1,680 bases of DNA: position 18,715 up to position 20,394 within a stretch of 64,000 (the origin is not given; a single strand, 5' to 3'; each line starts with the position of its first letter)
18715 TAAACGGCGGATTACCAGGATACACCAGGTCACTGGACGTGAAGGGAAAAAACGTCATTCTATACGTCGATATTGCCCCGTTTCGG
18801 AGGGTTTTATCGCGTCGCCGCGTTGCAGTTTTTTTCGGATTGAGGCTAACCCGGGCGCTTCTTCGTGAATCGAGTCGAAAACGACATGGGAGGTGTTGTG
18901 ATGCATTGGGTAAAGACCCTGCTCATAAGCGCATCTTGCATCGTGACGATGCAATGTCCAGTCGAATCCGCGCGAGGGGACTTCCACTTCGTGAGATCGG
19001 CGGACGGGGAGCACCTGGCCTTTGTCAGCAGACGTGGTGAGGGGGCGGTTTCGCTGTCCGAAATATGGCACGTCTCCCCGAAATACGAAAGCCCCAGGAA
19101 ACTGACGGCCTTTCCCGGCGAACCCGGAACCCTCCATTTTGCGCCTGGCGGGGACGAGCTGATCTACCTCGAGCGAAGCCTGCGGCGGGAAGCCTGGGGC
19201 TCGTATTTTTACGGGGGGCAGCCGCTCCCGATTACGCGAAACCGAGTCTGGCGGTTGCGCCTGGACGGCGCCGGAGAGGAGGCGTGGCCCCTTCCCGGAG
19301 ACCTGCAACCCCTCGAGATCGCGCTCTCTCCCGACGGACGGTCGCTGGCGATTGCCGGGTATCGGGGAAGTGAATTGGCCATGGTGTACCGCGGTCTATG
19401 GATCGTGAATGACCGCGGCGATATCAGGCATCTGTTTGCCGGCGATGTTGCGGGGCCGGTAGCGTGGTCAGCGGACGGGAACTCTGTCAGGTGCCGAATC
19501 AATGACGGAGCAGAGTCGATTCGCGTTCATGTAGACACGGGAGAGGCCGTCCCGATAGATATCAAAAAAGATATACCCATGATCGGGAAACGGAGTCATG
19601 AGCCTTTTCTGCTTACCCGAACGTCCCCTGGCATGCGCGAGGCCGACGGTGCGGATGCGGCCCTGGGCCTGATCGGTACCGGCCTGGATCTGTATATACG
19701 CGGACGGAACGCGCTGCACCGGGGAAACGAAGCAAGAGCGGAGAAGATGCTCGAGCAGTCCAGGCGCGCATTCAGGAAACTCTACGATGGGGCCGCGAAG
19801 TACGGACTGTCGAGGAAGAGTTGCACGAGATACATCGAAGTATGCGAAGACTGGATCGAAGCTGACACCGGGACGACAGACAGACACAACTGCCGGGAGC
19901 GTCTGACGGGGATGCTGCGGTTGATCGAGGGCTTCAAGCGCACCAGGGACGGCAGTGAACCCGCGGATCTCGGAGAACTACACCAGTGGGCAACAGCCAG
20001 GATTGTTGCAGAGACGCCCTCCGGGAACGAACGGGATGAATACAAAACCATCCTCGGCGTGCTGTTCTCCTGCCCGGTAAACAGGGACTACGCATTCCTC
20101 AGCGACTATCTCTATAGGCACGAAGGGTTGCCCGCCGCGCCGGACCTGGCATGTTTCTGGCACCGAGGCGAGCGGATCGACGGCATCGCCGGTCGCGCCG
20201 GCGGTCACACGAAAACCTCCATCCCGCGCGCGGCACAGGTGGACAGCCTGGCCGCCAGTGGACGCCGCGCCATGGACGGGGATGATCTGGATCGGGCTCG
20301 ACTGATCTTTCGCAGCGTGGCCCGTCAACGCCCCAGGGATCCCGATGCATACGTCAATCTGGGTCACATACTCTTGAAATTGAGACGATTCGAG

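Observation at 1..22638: Array of seven TPR plus GWxTD-type exported paralogs in three subfamilies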

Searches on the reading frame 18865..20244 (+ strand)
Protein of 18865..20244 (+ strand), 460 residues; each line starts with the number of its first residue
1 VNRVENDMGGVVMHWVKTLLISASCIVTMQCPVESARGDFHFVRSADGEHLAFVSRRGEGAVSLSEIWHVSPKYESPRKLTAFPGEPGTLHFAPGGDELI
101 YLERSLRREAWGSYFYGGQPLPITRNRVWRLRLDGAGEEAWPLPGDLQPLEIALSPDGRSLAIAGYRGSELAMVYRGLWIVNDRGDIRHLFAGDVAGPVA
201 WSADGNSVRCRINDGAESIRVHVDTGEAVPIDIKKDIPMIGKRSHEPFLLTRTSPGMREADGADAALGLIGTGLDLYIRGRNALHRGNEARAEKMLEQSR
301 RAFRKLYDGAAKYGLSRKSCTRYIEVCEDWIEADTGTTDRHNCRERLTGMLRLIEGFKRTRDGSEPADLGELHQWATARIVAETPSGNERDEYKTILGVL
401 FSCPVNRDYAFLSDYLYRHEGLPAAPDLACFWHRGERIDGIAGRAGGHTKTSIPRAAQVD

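Call 81: search_solved_structures(query=window:18865-20244:+, max_evalue=1)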
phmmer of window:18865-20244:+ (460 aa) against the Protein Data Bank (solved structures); distinct sequences matched with E-value up to 1: 0.
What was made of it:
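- Tried and rejected: The N-terminal extension of G6 has no PDB relative by sequence (call 81).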
